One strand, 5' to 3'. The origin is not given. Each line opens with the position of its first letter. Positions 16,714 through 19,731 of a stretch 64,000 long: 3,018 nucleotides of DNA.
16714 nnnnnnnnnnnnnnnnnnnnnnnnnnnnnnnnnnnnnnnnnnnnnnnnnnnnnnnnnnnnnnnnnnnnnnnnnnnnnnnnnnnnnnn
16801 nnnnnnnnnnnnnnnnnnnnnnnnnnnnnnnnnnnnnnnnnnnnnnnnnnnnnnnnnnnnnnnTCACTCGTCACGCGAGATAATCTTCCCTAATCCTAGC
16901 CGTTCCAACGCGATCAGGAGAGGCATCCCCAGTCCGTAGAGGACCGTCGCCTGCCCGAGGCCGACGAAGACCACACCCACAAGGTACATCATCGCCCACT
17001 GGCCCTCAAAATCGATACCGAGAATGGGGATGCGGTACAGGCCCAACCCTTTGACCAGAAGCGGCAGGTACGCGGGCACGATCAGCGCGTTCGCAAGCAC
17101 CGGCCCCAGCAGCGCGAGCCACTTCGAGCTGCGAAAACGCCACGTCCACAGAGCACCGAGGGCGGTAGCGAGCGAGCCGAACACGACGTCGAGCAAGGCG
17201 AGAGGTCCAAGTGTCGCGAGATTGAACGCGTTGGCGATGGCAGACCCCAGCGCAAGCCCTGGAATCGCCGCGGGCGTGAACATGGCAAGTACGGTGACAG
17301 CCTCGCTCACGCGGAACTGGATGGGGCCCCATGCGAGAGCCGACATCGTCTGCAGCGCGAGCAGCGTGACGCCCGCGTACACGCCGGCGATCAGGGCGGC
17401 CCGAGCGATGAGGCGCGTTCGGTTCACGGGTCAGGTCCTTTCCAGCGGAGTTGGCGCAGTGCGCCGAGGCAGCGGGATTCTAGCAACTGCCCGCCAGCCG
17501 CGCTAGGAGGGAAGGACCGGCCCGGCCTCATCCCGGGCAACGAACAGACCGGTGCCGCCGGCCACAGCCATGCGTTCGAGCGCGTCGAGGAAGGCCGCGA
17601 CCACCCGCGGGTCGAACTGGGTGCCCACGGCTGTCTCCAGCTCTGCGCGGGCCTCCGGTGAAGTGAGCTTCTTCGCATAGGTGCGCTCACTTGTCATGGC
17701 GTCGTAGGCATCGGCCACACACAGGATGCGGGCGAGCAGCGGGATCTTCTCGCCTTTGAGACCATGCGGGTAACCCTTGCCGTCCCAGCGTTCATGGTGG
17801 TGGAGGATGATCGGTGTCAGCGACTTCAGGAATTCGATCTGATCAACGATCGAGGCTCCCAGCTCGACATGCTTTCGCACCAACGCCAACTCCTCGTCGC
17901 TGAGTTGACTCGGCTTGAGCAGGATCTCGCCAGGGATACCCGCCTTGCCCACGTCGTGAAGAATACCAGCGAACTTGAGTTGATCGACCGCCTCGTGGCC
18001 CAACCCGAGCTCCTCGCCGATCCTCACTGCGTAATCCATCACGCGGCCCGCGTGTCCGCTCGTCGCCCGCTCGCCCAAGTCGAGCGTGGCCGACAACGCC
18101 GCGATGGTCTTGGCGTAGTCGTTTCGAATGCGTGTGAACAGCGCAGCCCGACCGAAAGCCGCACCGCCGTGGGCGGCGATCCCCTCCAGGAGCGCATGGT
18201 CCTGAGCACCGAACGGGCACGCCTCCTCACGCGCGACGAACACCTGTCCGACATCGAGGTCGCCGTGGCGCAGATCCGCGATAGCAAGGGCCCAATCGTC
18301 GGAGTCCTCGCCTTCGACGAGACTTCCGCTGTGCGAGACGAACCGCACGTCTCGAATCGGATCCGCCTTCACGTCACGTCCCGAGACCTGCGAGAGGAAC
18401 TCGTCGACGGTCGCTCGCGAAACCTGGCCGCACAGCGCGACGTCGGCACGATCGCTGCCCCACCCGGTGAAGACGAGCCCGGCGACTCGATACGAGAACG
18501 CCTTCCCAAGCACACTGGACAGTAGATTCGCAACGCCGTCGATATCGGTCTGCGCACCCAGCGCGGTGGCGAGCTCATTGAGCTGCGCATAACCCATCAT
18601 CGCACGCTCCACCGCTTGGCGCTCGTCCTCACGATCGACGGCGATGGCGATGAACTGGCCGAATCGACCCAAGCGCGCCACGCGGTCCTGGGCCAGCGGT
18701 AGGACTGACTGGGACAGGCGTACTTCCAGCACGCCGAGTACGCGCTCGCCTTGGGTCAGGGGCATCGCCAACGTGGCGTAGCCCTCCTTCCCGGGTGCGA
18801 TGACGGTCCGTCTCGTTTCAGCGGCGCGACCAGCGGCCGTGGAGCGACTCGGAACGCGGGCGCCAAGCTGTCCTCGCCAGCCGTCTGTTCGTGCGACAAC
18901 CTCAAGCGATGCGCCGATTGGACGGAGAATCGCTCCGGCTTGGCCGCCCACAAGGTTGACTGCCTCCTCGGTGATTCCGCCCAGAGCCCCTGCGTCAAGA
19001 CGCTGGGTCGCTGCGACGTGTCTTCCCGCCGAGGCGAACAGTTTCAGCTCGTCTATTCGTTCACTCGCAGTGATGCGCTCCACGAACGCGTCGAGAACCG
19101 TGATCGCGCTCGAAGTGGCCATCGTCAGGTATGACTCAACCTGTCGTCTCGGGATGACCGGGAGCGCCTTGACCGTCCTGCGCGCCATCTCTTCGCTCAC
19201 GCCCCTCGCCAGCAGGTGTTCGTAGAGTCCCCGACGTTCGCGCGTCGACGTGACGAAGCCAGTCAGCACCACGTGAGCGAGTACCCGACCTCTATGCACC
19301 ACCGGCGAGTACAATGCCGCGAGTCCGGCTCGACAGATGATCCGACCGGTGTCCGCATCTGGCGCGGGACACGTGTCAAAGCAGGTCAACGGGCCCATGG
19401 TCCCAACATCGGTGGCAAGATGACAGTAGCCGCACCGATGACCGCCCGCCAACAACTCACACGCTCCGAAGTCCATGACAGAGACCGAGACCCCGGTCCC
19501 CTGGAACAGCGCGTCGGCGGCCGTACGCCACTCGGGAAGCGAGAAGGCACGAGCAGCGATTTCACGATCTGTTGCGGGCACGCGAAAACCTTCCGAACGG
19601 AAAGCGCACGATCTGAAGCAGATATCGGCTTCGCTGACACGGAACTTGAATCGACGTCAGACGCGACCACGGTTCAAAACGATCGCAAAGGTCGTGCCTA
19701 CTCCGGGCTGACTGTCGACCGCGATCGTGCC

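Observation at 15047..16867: [FeFe]-hydrogenase-like Fe-S module fused to a GGDEF diguanylate cyclase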

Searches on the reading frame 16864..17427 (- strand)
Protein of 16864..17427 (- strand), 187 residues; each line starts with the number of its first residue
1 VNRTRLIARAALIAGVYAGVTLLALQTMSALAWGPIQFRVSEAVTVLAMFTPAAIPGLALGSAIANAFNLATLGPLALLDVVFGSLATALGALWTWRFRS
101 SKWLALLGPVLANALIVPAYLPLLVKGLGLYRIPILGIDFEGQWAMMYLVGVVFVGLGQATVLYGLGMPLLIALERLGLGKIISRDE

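Call 3: search_protein_families(library=pfam, proteins=[window:16864-17427:-], max_evalue=0.01)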
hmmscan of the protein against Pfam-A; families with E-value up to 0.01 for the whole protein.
window:16864-17427:- (187 aa): 1 family
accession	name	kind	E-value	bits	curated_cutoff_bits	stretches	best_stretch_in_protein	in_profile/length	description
PF06177.16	QueT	-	1.1e-34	120.2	33.7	1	7-175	1-140/141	QueT transporter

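Call 4: search_protein_families(library=ncbifam, proteins=[window:16864-17427:-], max_evalue=0.01)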
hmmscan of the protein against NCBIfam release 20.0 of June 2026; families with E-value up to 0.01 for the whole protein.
window:16864-17427:- (187 aa): 0 families

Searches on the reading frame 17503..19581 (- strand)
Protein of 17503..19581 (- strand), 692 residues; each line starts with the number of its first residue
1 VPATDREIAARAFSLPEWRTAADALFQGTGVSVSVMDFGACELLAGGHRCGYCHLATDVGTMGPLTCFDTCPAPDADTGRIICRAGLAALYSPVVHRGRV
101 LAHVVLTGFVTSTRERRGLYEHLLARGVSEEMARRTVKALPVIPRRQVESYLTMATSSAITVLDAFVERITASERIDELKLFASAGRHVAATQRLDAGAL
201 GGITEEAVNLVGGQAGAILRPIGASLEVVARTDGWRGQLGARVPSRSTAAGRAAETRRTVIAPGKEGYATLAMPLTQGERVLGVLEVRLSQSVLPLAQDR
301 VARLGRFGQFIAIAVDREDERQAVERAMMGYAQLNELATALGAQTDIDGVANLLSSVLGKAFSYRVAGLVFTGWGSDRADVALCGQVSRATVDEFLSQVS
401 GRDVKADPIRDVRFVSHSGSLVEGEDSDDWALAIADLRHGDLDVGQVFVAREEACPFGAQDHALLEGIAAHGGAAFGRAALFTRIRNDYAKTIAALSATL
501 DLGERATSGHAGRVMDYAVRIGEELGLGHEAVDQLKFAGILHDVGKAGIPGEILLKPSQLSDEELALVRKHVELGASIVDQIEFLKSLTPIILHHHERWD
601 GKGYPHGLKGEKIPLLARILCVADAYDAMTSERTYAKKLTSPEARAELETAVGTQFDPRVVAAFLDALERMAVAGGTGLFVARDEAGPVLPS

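Call 3: search_protein_families(library=pfam, proteins=[window:17503-19581:-], max_evalue=0.01)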
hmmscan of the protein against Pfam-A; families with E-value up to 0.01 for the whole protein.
window:17503-19581:- (692 aa): 6 families
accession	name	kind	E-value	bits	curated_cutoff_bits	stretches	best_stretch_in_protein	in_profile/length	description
PF13487.12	HD_5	-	9.4e-40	136.6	27.2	1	501-660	8-170/170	HD domain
PF01966.28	HD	-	5.7e-23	81.8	22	1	509-629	3-116/116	HD domain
PF13185.12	GAF_2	-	3.3e-06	27.8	28.6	1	203-316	11-136/136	GAF domain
PF01590.32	GAF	-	3.8e-06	27.9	22.4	1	203-315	9-133/133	GAF domain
PF10114.15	PocR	-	8.2e-06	26.1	23.9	1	13-159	3-154/162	Sensory domain found in PocR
PF13492.12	GAF_3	-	0.00044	21.1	27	1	205-317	11-129/129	GAF domain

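Call 4: search_protein_families(library=ncbifam, proteins=[window:17503-19581:-], max_evalue=0.01)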
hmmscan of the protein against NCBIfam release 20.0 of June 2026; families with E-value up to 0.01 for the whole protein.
window:17503-19581:- (692 aa): 4 families
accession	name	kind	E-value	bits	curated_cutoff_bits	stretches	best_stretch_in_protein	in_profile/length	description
NF053512.1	nitric_RR_NosR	exception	8.2e-43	147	400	1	483-672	168-358/422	response regulator c-di-GMP phosphodiesterase, NosR family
TIGR00277.1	HDIG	domain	1.6e-06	27.9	27.6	1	510-597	8-83/84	HDIG domain-containing metalloprotein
TIGR01596.1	cas3_HD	equivalog_domain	0.00033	20.8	43.45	1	510-621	4-114/178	CRISPR-associated endonuclease Cas3''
TIGR02621.3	cas3_GSU0051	exception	0.0011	17.8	400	1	509-547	673-711/854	type I-G CRISPR-associated helicase/endonuclease Cas3g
